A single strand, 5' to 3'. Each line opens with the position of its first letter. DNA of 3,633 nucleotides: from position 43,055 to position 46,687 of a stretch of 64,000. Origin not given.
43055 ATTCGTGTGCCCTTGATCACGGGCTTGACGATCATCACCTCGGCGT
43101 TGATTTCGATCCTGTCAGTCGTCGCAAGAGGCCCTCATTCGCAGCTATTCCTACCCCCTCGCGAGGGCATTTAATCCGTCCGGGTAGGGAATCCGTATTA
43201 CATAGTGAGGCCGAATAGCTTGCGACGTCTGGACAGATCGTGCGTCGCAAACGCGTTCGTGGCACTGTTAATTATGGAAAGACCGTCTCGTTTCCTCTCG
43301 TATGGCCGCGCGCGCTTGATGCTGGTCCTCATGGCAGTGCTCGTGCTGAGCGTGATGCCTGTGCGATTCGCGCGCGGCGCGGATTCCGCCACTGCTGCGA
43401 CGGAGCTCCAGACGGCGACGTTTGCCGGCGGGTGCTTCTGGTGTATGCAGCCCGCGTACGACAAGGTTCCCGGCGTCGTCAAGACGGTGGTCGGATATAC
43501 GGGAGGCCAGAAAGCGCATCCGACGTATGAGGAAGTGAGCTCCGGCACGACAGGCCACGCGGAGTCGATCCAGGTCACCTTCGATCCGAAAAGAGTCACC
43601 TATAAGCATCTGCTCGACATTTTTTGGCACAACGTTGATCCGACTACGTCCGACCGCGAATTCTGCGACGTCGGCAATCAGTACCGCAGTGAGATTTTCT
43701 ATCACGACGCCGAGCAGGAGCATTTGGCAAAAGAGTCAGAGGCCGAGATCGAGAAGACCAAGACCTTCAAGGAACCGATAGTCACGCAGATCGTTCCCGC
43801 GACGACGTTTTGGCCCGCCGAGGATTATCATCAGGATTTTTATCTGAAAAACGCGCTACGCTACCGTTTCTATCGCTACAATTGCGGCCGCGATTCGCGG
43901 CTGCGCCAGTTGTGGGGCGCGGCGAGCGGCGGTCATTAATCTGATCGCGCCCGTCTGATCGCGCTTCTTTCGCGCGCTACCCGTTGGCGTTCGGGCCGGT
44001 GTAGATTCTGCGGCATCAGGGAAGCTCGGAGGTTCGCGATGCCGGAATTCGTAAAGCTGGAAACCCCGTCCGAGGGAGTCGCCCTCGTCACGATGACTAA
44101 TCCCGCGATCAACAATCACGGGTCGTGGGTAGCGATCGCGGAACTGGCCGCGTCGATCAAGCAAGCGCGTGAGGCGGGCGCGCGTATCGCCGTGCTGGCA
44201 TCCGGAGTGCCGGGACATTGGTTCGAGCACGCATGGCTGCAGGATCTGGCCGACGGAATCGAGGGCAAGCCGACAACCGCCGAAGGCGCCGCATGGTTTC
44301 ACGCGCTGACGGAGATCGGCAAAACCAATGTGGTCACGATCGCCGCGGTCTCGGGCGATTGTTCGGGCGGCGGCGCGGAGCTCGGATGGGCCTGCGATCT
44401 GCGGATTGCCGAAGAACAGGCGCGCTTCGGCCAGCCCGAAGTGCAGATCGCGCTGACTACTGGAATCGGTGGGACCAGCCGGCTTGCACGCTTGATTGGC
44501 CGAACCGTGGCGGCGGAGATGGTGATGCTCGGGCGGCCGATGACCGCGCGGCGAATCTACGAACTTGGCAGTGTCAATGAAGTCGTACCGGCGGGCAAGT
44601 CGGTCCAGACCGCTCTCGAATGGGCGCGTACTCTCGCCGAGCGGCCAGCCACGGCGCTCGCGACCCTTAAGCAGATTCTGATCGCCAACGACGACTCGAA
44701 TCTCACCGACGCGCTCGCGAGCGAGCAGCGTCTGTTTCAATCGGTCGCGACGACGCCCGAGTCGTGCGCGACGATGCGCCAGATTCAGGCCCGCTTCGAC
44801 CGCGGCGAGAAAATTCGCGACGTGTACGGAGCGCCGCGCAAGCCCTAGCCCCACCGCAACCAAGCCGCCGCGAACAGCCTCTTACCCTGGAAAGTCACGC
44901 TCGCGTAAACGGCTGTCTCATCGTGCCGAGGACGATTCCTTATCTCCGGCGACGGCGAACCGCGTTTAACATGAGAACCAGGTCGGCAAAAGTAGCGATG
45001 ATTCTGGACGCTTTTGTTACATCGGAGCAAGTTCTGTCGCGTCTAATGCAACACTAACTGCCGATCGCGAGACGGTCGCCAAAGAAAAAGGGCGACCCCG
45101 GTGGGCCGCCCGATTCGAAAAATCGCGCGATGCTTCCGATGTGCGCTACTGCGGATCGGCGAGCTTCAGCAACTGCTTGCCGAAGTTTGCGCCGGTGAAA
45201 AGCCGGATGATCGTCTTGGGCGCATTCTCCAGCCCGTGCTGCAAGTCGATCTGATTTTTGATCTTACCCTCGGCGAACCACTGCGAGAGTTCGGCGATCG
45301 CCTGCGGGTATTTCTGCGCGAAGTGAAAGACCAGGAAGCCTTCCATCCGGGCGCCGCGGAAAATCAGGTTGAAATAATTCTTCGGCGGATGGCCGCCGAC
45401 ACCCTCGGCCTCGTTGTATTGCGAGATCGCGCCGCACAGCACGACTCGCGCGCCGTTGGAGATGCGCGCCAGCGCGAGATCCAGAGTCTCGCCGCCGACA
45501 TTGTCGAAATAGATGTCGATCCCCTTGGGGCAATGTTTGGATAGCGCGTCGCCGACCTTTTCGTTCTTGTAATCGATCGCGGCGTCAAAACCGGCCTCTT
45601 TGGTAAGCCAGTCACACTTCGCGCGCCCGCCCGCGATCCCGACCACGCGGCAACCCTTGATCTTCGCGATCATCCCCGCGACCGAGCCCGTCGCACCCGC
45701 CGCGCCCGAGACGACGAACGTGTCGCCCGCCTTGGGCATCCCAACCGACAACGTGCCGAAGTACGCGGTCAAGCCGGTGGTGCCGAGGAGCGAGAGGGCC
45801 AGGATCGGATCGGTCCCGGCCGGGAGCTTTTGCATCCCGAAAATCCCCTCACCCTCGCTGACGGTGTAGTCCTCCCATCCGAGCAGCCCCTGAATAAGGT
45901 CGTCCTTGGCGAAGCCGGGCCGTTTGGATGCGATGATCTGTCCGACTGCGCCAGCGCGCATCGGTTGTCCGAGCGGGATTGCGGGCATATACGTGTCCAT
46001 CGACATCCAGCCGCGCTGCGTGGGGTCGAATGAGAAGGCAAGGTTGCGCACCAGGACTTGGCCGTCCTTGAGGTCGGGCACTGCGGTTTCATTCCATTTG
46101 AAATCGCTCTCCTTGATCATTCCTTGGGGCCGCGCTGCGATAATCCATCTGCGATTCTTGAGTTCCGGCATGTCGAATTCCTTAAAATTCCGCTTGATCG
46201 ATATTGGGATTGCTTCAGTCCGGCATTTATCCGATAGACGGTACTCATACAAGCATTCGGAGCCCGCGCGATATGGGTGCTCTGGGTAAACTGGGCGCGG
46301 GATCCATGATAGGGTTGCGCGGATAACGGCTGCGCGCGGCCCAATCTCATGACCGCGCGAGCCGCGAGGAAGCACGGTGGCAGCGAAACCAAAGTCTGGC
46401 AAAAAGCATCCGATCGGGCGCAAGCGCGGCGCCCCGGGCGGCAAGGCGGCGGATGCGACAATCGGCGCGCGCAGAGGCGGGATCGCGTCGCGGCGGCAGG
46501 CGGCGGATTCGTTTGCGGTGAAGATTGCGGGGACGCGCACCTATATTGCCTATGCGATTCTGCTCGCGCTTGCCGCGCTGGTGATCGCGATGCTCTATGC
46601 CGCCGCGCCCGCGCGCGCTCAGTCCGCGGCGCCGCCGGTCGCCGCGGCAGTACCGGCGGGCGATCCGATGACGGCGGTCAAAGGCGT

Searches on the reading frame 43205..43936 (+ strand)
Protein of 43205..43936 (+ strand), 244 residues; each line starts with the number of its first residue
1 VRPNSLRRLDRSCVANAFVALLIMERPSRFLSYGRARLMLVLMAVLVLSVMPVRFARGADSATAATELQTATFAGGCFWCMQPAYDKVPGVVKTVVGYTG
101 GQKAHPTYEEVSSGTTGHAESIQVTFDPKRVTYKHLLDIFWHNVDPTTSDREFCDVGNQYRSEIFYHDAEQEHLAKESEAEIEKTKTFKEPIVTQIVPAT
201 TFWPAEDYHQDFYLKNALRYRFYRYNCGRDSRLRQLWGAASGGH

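Call 14: search_protein_families(library=pfam, proteins=[window:43205-43936:+], max_evalue=0.01)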
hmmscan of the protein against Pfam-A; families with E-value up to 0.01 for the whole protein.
window:43205-43936:+ (244 aa): 2 families
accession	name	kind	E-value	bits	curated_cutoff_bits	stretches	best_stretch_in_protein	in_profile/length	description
PF01625.27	PMSR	-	7.2e-64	215.1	23.7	1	70-220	1-151/153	Peptide methionine sulfoxide reductase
PF14767.12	RPA_interact_M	-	0.0069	17.3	25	1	129-197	25-94/94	Replication protein A interacting middle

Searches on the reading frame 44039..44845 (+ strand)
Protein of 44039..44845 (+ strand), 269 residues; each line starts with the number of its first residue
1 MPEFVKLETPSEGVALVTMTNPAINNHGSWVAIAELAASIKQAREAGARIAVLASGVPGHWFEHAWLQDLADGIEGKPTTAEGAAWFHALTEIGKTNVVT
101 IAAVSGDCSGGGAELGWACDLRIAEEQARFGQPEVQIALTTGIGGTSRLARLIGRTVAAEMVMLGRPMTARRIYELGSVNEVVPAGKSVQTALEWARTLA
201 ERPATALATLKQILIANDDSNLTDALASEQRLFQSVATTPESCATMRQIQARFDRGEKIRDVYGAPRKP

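Call 14: search_protein_families(library=pfam, proteins=[window:44039-44845:+], max_evalue=0.01)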
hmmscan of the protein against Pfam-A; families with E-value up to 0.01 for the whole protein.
window:44039-44845:+ (269 aa): 2 families
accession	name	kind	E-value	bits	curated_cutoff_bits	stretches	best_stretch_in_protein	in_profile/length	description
PF00378.25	ECH_1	-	1.8e-42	145.9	27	1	11-239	3-230/251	Enoyl-CoA hydratase/isomerase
PF16113.10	ECH_2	-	2.1e-11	44.4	27.2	1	92-234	82-227/335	Enoyl-CoA hydratase/isomerase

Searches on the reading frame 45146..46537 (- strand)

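Call 14: search_protein_families(library=pfam, proteins=[window:45146-46537:-], max_evalue=0.01)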
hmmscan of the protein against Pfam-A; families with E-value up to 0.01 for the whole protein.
window:45146-46537:- (463 aa): 3 families
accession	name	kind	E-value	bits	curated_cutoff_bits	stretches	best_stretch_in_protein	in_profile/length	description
PF16884.10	ADH_N_2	-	1.1e-32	112.6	31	1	129-233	1-106/108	N-terminal domain of oxidoreductase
PF00107.32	ADH_zinc_N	-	9.7e-21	74.5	31.8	1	283-418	2-128/129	Zinc-binding dehydrogenase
PF13602.12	ADH_zinc_N_2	-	9.8e-12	46.4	27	1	316-455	2-132/134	Zinc-binding dehydrogenase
